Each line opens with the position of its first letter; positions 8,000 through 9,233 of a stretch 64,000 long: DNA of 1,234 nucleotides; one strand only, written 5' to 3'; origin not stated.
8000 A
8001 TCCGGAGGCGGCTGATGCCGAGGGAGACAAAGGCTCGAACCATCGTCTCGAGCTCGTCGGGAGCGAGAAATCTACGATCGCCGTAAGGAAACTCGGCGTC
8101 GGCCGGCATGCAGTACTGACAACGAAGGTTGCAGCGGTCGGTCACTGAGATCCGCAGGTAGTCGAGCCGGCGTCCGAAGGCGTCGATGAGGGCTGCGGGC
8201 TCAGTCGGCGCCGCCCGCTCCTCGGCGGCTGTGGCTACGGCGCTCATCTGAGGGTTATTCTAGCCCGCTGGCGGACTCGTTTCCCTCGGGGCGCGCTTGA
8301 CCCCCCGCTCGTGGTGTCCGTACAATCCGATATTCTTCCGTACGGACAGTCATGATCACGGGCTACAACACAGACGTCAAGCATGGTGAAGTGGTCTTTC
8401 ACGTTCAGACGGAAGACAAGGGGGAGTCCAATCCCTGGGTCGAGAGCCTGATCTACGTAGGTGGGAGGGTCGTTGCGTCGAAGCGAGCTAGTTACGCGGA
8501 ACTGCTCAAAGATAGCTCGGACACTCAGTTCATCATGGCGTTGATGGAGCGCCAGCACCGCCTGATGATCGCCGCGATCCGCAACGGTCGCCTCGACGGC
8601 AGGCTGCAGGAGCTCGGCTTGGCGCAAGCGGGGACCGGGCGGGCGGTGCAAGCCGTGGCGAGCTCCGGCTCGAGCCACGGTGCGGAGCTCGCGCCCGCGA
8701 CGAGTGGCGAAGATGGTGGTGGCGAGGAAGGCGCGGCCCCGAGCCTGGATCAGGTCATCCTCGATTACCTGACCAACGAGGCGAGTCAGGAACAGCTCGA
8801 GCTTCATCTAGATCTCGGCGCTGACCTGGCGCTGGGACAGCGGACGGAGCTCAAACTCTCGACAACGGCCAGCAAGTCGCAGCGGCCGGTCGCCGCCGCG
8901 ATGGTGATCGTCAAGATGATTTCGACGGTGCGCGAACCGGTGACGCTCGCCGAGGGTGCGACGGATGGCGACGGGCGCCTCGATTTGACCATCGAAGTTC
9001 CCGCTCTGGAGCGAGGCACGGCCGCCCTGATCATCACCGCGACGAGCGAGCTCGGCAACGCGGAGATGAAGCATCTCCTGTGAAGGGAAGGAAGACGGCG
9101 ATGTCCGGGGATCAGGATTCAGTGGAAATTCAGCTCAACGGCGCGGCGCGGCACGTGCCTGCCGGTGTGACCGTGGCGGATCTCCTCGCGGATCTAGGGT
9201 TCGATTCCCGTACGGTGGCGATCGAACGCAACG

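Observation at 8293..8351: Near-consensus sigma70 promoter overlapped by a 9-bp perfect inverted-repeat operator between moaA and the Ubl operon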

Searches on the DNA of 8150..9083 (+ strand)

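Call 21: search_rna_families(sources=[L018, L052, L040, L058, L069, L070, L025, L063, L081, L083, L001, L008, L013, L024, L050, L067, L079, L020, L033, L039], threshold=gathering)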
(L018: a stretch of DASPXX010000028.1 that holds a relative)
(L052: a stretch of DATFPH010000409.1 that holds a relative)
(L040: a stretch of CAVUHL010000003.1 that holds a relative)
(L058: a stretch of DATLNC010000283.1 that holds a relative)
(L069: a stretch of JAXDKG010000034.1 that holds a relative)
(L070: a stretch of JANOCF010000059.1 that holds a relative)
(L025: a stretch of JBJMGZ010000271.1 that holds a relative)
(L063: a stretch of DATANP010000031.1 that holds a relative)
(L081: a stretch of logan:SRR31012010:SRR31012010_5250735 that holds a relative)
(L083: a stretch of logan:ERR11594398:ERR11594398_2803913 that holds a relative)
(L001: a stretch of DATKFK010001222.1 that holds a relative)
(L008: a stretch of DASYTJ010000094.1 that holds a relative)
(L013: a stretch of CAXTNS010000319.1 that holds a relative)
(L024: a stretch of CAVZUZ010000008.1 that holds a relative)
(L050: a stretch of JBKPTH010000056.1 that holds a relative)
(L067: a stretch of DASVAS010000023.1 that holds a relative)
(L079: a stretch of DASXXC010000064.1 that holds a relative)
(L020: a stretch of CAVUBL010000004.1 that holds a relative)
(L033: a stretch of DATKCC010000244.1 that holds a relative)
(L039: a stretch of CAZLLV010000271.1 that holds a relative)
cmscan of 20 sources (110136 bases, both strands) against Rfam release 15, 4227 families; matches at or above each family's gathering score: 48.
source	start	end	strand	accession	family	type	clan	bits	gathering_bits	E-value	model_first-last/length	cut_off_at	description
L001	1321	1393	+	RF00005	tRNA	Gene; tRNA;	CL00001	66.5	29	5.1e-12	1-71/71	no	tRNA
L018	4231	4303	+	RF00005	tRNA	Gene; tRNA;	CL00001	66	29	6.7e-12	1-71/71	no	tRNA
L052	4182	4254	+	RF00005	tRNA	Gene; tRNA;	CL00001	66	29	6.7e-12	1-71/71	no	tRNA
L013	1509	1581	+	RF00005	tRNA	Gene; tRNA;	CL00001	66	29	6.7e-12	1-71/71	no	tRNA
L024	4430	4502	+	RF00005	tRNA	Gene; tRNA;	CL00001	66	29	6.7e-12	1-71/71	no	tRNA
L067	4226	4298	+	RF00005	tRNA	Gene; tRNA;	CL00001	66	29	6.7e-12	1-71/71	no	tRNA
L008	4109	4181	+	RF00005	tRNA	Gene; tRNA;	CL00001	65.6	29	8.5e-12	1-71/71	no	tRNA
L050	4131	4203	+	RF00005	tRNA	Gene; tRNA;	CL00001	65.6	29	8.5e-12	1-71/71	no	tRNA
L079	4383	4455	+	RF00005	tRNA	Gene; tRNA;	CL00001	64.8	29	1.4e-11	1-71/71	no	tRNA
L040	5713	5785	+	RF00005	tRNA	Gene; tRNA;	CL00001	62.7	29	5.5e-11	1-71/71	no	tRNA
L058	4377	4449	+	RF00005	tRNA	Gene; tRNA;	CL00001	62.7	29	5.5e-11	1-71/71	no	tRNA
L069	4293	4365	+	RF00005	tRNA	Gene; tRNA;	CL00001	62.7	29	5.5e-11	1-71/71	no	tRNA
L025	3222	3294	+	RF00005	tRNA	Gene; tRNA;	CL00001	62.7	29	5.5e-11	1-71/71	no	tRNA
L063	4128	4200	+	RF00005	tRNA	Gene; tRNA;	CL00001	62.7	29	5.5e-11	1-71/71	no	tRNA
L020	4367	4439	+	RF00005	tRNA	Gene; tRNA;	CL00001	62.7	29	5.5e-11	1-71/71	no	tRNA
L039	4042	4114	+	RF00005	tRNA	Gene; tRNA;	CL00001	62.7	29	5.5e-11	1-71/71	no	tRNA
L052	4301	4386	+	RF00005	tRNA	Gene; tRNA;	CL00001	61.6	29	1.1e-10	1-71/71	no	tRNA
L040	5842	5927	+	RF00005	tRNA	Gene; tRNA;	CL00001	61.6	29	1.1e-10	1-71/71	no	tRNA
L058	4506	4591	+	RF00005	tRNA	Gene; tRNA;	CL00001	61.6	29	1.1e-10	1-71/71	no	tRNA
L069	4422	4507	+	RF00005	tRNA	Gene; tRNA;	CL00001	61.6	29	1.1e-10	1-71/71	no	tRNA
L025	3351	3436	+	RF00005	tRNA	Gene; tRNA;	CL00001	61.6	29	1.1e-10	1-71/71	no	tRNA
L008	4227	4312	+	RF00005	tRNA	Gene; tRNA;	CL00001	61.6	29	1.1e-10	1-71/71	no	tRNA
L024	4549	4634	+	RF00005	tRNA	Gene; tRNA;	CL00001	61.6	29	1.1e-10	1-71/71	no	tRNA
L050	4251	4336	+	RF00005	tRNA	Gene; tRNA;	CL00001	61.6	29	1.1e-10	1-71/71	no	tRNA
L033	2817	2889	+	RF00005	tRNA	Gene; tRNA;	CL00001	61.5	29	1.2e-10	1-71/71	no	tRNA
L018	2841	2965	-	RF01055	Molybdenum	Cis-reg; riboswitch;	-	61.2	36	5e-12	1-135/135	no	Molybdenum/Tungsten riboswitch aptamer (Moco RNA motif)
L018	4345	4430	+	RF00005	tRNA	Gene; tRNA;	CL00001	60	29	3e-10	1-71/71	no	tRNA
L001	1446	1531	+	RF00005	tRNA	Gene; tRNA;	CL00001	60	29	3e-10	1-71/71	no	tRNA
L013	1645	1730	+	RF00005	tRNA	Gene; tRNA;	CL00001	60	29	3e-10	1-71/71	no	tRNA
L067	4345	4430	+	RF00005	tRNA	Gene; tRNA;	CL00001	60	29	3e-10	1-71/71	no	tRNA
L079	4506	4591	+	RF00005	tRNA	Gene; tRNA;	CL00001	60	29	3e-10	1-71/71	no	tRNA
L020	4567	4652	+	RF00005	tRNA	Gene; tRNA;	CL00001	60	29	3e-10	1-71/71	no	tRNA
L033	3015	3100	+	RF00005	tRNA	Gene; tRNA;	CL00001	60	29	3e-10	1-71/71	no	tRNA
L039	4217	4302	+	RF00005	tRNA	Gene; tRNA;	CL00001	60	29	3e-10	1-71/71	no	tRNA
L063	4263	4348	+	RF00005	tRNA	Gene; tRNA;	CL00001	59.8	29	3.5e-10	1-71/71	no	tRNA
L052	2808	2932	-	RF01055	Molybdenum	Cis-reg; riboswitch;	-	58.2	36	4e-11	1-135/135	no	Molybdenum/Tungsten riboswitch aptamer (Moco RNA motif)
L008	2698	2821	-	RF01055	Molybdenum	Cis-reg; riboswitch;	-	57.8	36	5.2e-11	1-135/135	no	Molybdenum/Tungsten riboswitch aptamer (Moco RNA motif)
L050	2723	2846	-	RF01055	Molybdenum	Cis-reg; riboswitch;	-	57.2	36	7.8e-11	1-135/135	no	Molybdenum/Tungsten riboswitch aptamer (Moco RNA motif)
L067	2777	2901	-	RF01055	Molybdenum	Cis-reg; riboswitch;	-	55.8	36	2e-10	1-135/135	no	Molybdenum/Tungsten riboswitch aptamer (Moco RNA motif)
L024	2174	2295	-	RF01055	Molybdenum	Cis-reg; riboswitch;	-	54.7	36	4e-10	1-135/135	no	Molybdenum/Tungsten riboswitch aptamer (Moco RNA motif)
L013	65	190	-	RF01055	Molybdenum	Cis-reg; riboswitch;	-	54.1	36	6e-10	1-135/135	no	Molybdenum/Tungsten riboswitch aptamer (Moco RNA motif)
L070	1360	1486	-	RF01055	Molybdenum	Cis-reg; riboswitch;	-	53.6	36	9e-10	1-135/135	no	Molybdenum/Tungsten riboswitch aptamer (Moco RNA motif)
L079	2776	2895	-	RF01055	Molybdenum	Cis-reg; riboswitch;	-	53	36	1.3e-09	1-135/135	no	Molybdenum/Tungsten riboswitch aptamer (Moco RNA motif)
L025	1707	1803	-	RF01055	Molybdenum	Cis-reg; riboswitch;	-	52.3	36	2.1e-09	14-118/135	no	Molybdenum/Tungsten riboswitch aptamer (Moco RNA motif)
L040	2810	2936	-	RF01055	Molybdenum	Cis-reg; riboswitch;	-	52.2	36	2.2e-09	1-135/135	no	Molybdenum/Tungsten riboswitch aptamer (Moco RNA motif)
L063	2801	2899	-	RF01055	Molybdenum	Cis-reg; riboswitch;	-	51.2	36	4.4e-09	13-119/135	no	Molybdenum/Tungsten riboswitch aptamer (Moco RNA motif)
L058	2811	2936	-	RF01055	Molybdenum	Cis-reg; riboswitch;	-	50.9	36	5.4e-09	1-135/135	no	Molybdenum/Tungsten riboswitch aptamer (Moco RNA motif)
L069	2809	2935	-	RF01055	Molybdenum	Cis-reg; riboswitch;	-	48.3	36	3.2e-08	1-135/135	no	Molybdenum/Tungsten riboswitch aptamer (Moco RNA motif)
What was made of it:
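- On Moco riboswitch RF01055: Relatives score 48-61 bits (call 21).
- Closest known: Moco. Same: The genomic place is the same: in most distant Thermoanaerobaculia relatives the riboswitch lies between moaA and this promoter (call 21).
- A Moco riboswitch (RF01055, 48-61 bits) lies on the minus strand next to the divergent moaA in 17 of 20 distant loci tested (call 21).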

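Call 22: search_rna_families(source=window, start=8150, end=8450, threshold=evalue, max_evalue=10)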
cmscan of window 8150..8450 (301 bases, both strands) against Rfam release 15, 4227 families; matches with E-value up to 10: 3.
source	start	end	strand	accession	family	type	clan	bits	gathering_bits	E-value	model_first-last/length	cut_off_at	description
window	8179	8252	+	RF01057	SAH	Cis-reg; riboswitch;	-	14.2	37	2.6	1-78/78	no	SAH (S-adenosyl-L-homocysteine) riboswitch aptamer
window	8199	8223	-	RF01152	sR1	Gene; snRNA; snoRNA; CD-box;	-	9.1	45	5.6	33-57/57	no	Small nucleolar RNA sR1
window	8217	8292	+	RF02166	PVT1_3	Gene; lncRNA;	-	8.3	45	7.1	1-95/95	no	Pvt1 oncogene conserved region 3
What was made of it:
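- Tried and rejected: I considered a Moco riboswitch remnant in the window and rejected it (call 22).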
